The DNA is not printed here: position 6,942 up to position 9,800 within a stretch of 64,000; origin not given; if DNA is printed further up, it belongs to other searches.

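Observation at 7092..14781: ATPase-centred membrane gene cluster: T4CP-like (VirD4/TraG) ATPase with 400-aa novel N-region plus three uncharacterised membrane proteins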

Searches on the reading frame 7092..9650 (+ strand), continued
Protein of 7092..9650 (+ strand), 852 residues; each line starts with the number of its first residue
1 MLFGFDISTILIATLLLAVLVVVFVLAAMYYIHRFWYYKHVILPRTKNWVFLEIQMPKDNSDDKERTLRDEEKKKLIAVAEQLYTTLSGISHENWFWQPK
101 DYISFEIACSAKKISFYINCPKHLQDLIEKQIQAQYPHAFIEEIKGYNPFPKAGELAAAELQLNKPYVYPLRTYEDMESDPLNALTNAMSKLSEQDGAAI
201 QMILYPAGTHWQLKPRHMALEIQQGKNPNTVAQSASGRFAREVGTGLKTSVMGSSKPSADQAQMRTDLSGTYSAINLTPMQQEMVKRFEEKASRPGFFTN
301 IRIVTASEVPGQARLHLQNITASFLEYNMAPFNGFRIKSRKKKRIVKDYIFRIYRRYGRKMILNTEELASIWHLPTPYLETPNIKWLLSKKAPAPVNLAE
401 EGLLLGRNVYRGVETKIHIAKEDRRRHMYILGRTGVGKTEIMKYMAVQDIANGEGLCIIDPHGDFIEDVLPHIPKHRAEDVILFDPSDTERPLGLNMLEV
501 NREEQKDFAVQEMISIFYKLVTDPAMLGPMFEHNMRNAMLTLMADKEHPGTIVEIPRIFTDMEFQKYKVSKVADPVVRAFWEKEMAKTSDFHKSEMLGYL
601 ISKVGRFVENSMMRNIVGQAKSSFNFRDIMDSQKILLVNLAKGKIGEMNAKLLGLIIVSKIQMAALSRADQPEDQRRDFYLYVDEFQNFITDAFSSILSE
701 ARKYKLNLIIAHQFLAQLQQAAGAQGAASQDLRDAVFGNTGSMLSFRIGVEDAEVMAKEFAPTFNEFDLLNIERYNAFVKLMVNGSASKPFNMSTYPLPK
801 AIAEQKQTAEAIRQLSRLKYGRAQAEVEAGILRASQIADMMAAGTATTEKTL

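Call 67: find_encoding_contigs(protein=P0498, flank=7000, max_places=1)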
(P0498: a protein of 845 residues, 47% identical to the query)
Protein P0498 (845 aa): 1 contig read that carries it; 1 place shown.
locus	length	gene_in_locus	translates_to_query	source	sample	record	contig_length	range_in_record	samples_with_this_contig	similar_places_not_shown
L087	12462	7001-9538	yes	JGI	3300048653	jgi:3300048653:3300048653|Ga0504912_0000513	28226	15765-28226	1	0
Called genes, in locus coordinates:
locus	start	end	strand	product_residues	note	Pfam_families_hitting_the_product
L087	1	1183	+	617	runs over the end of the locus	PF00012:HSP70, PF06723:MreB_Mbl, PF00012:HSP70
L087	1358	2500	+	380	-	PF00226:DnaJ, PF01556:DnaJ_C, PF00684:DnaJ_CXXCXGXG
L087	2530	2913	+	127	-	PF12870:DUF4878 (faint)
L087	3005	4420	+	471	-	PF01406:tRNA-synt_1e, PF09334:tRNA-synt_1g (faint), PF23493:CysS_C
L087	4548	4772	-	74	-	-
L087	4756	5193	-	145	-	PF00072:Response_reg (weak)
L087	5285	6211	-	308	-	PF01544:CorA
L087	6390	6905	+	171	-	-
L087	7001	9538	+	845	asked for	PF26449:DUF8128, PF01935:DUF87 (faint), PF02534:T4SS-DNA_transf, PF10412:TrwB_AAD_bind, PF12696:TraG-D_C (faint)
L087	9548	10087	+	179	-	-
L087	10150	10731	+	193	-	-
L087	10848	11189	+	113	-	PF01371:Trp_repressor, PF13936:HTH_38, PF18024:HTH_50 (weak), PF13384:HTH_23 (weak)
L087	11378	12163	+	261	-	-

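Call 68: find_encoding_contigs(protein=P0469, flank=7000, max_places=1)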
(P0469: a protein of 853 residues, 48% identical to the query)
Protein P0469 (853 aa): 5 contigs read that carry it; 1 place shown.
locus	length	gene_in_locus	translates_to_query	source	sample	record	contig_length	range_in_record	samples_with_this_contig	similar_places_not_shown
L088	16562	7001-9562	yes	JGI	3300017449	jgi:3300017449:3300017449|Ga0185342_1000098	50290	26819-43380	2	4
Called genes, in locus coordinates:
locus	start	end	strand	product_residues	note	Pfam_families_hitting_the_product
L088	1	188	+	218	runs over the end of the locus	-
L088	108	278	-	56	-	-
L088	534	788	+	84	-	-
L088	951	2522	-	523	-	PF01406:tRNA-synt_1e, PF09334:tRNA-synt_1g (faint), PF01406:tRNA-synt_1e (weak)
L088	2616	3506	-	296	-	PF01699:Na_Ca_ex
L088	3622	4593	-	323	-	PF20703:nSTAND1 (faint), PF01637:ATPase_2 (faint), PF13191:AAA_16 (weak), PF23569:NBD_SMAX1, PF00004:AAA, PF17871:AAA_lid_9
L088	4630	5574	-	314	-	PF01544:CorA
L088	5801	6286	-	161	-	-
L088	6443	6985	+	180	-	-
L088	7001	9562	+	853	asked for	PF26449:DUF8128, PF01935:DUF87 (weak), PF02534:T4SS-DNA_transf, PF10412:TrwB_AAD_bind, PF12696:TraG-D_C (weak)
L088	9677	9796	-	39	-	-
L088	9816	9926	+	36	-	-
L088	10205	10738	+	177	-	-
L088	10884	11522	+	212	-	-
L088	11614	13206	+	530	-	PF05496:RuvB_N (weak), PF13177:DNA_pol3_delta2, PF13401:AAA_22 (weak), PF00004:AAA, PF07728:AAA_5 (weak), PF22608:DNAX_ATPase_lid (weak), PF12169:DNA_pol3_gamma3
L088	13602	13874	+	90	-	-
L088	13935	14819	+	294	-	PF00781:DAGK_cat, PF19279:YegS_C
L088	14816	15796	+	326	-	PF00149:Metallophos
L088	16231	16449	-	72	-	-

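Call 87: search_protein_families(library=pfam, proteins=[L087:6390-6905:+, L088:6443-6985:+, L086:6478-6978:+, L083:7460-7963:+, L082:3449-3958:+, L087:9548-10087:+, L088:10884-11522:+, L072:13153-13596:+, L072:12636-12869:+], max_evalue=0.1)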
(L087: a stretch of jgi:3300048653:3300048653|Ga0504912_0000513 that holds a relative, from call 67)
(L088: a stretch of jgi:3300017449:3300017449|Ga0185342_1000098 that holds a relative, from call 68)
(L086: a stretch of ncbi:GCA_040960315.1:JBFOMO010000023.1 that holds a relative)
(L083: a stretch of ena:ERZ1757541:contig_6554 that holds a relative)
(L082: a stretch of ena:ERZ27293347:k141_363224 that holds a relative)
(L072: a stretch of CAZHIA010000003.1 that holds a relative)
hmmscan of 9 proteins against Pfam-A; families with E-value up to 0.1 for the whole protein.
L087:6390-6905:+ (171 aa): 1 family
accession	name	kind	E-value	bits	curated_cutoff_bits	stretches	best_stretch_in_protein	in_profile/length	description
PF16898.10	TOPRIM_C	-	0.033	14.8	29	1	99-136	55-92/128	C-terminal associated domain of TOPRIM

L088:6443-6985:+ (180 aa): 0 families

L086:6478-6978:+ (166 aa): 0 families

L083:7460-7963:+ (167 aa): 0 families

L082:3449-3958:+ (169 aa): 1 family
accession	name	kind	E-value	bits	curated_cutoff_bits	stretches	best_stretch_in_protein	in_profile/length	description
PF13443.12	HTH_26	-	0.022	15.4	22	0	7-38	13-45/63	Cro/C1-type HTH DNA-binding domain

L087:9548-10087:+ (179 aa): 4 families
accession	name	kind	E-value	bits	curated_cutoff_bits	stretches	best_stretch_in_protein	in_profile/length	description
PF02353.26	CMAS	-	3.3e-05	23.8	27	1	39-114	49-124/273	Mycolic acid cyclopropane synthetase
PF08123.19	DOT1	-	0.00018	21.5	23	1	40-86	30-77/205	Histone methylation protein DOT1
PF13847.12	Methyltransf_31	-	0.029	14.5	27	1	54-84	5-37/145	Methyltransferase domain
PF07021.18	MetW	-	0.054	13.6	21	1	49-85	10-46/193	Methionine biosynthesis protein MetW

L088:10884-11522:+ (212 aa): 1 family
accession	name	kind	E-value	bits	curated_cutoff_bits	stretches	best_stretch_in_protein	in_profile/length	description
PF18141.7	UPF1_1B_dom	-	0.00011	22.5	28.5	0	151-188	32-74/93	RNA helicase UPF1, 1B domain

L072:13153-13596:+ (147 aa): 0 families

L072:12636-12869:+ (77 aa): 0 families
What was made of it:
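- Tried and rejected: Nothing was found (call 87).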

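Call 89: search_dna_similar(query=window:7092-9650:+, collection=plasmids, mode=protein, max_rows=25)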
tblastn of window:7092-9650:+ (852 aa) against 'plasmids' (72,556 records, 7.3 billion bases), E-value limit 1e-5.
Records with a match: 315; places in all: 322; records where one place covers at least 80% of the query: 4.
Best place of each record, by identity: <60% 315.
By first word of the organism name: Streptomyces 81; Bacillus 80; Staphylococcus 31; Clostridium 18; Natrinema 12; Sulfolobus 11; Haladaptatus 9; Lactobacillus 6; Halomontanus 4; Halalkalicoccus 4; and 44 more.
By predicted mobility (MOB-suite, as given by PLSDB): non-mobilizable 256; mobilizable 52; conjugative 7.
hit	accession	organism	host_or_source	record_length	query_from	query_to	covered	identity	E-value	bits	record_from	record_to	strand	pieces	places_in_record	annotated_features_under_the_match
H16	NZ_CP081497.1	Streptomyces sp. BHT-5-2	whole organism,plant soil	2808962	129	802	79%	27.7%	5e-60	230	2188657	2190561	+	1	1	none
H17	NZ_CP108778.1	Embleya sp. NBC_00896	-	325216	133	821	81%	26.3%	1e-58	226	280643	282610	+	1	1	type IV secretory system conjugative DNA transfer family protein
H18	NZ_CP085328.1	Haladaptatus salinisoli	cell culture,saline soil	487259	104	852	84%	24.7%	1e-21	185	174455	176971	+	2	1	type IV secretion system DNA-binding domain-containing protein | hypothetical protein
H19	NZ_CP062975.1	Pontibacillus sp. ALD_SL1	mangrove mud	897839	80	687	69%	29.3%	3e-23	258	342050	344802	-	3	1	hypothetical protein (x2)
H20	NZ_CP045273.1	Priestia megaterium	pure culture,Paper surface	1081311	98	685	67%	29.9%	3e-40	255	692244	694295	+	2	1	none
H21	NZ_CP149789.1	Haloterrigena sp. KLK7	cell culture,salt lake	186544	101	821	82%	24.3%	1e-18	170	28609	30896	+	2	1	type IV secretion system protein VirD4 | hypothetical protein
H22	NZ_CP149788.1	Haloterrigena sp. KLK7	cell culture,salt lake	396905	101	821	82%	24.1%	8e-18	168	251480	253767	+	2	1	type IV secretion system protein VirD4 | hypothetical protein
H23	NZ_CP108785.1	Embleya sp. NBC_00888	-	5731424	158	797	75%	25.4%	2e-51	204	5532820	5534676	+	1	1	none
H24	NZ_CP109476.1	Streptomyces sp. NBC_01455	-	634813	177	825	76%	22.4%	1e-11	77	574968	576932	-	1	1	ATP/GTP-binding protein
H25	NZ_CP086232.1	Streptomyces clavuligerus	whole organism,soil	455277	149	793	76%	22.3%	3e-16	92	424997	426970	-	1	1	hypothetical protein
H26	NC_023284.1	Streptomyces sp. F2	-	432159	143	793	76%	21.9%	6e-17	94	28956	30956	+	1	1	ATP/GTP-binding protein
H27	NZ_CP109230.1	Streptomyces anthocyanicus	-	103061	177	846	79%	21.2%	4e-9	69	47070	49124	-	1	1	ATP/GTP-binding protein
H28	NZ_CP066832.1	Streptomyces liliifuscus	whole organism,soil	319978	157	793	75%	22.0%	5e-16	91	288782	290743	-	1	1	ATP/GTP-binding protein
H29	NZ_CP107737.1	Streptomyces longwoodensis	-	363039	157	793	75%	22.0%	5e-16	91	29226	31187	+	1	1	ATP/GTP-binding protein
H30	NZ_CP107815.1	Streptomyces longwoodensis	-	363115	157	793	75%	22.0%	5e-16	91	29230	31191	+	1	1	ATP/GTP-binding protein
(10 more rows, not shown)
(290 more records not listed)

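Call 91: get_annotated_region(hit=H17, flank=7000)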
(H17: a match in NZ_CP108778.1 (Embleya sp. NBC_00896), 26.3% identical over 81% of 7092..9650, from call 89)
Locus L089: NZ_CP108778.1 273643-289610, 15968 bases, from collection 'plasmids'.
description: Embleya sp. NBC_00896 plasmid unnamed2, complete sequence
organism: Embleya sp. NBC_00896 (NCBI taxid 2975961)
taxonomy: Bacteria; Actinomycetota; Actinomycetes; Kitasatosporales; Streptomycetaceae; Embleya; Embleya sp. NBC 00896
host: -; source: -; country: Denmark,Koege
typing (MOB-suite, as given by PLSDB): non-mobilizable
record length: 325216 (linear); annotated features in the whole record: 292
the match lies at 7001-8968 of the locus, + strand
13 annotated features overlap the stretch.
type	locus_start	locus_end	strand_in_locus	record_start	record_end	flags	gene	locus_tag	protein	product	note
CDS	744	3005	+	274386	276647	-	-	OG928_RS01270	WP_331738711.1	hypothetical protein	-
CDS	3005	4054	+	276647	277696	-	-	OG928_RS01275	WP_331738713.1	PrgI family protein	-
CDS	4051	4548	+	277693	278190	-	-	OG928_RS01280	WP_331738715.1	XF1762 family protein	-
CDS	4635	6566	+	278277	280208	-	-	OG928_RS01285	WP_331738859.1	ATP-binding protein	-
CDS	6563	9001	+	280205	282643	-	-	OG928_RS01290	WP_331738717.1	type IV secretory system conjugative DNA transfer family protein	-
CDS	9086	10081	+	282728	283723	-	-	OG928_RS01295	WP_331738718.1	replication-relaxation family protein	-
CDS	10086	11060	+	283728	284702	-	-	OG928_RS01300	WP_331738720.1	NlpC/P60 family protein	-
CDS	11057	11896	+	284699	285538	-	-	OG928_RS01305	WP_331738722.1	hypothetical protein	-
CDS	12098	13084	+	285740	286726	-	-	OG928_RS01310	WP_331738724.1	hypothetical protein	-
CDS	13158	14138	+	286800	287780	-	-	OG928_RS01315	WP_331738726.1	hypothetical protein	-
CDS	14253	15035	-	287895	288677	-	-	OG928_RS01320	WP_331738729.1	helix-turn-helix domain-containing protein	-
CDS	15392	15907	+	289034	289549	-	-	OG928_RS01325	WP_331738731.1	hypothetical protein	-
CDS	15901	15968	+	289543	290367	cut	-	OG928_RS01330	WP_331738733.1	hypothetical protein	-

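Call 92: get_annotated_region(hit=H18, flank=7000)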
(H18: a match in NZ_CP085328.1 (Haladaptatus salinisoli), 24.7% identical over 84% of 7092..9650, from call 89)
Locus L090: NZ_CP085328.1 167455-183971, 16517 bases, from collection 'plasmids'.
description: Haladaptatus salinisoli strain PSR8 plasmid unnamed1, complete sequence
organism: Haladaptatus salinisoli (NCBI taxid 2884876)
taxonomy: Archaea; Euryarchaeota; Halobacteria; Halobacteriales; Haladaptataceae; Haladaptatus; Haladaptatus salinisoli
host: -; source: cell culture,saline soil; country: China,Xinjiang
typing (MOB-suite, as given by PLSDB): non-mobilizable
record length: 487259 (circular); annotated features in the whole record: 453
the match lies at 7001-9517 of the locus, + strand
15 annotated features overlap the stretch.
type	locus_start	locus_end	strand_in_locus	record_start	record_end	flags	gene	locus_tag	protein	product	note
CDS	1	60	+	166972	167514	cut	-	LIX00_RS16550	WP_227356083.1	hypothetical protein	-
CDS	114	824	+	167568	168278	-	-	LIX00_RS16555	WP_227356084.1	phosphoglycerol geranylgeranyltransferase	-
CDS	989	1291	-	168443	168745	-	-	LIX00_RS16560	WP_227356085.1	hypothetical protein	-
CDS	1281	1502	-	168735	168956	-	-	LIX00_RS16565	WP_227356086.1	winged helix-turn-helix domain-containing protein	-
CDS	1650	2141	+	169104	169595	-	-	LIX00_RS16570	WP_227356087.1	hypothetical protein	-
CDS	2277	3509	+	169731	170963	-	-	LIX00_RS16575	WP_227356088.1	hypothetical protein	-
CDS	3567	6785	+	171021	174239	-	-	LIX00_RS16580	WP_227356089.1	hypothetical protein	-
CDS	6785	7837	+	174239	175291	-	-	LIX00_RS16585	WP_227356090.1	hypothetical protein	-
CDS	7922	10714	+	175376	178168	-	-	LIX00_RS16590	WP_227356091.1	type IV secretion system DNA-binding domain-containing protein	-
CDS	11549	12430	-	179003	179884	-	-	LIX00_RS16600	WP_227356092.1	NmrA/HSCARG family protein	-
CDS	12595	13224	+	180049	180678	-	-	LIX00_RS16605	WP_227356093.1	helix-turn-helix domain-containing protein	-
CDS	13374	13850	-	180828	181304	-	-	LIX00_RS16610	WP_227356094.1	transcriptional regulator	-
CDS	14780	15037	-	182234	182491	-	-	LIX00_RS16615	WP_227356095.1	hypothetical protein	-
CDS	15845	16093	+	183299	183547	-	-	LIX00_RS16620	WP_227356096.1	hypothetical protein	-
CDS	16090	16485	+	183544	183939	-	-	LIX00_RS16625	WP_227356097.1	PIN domain-containing protein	-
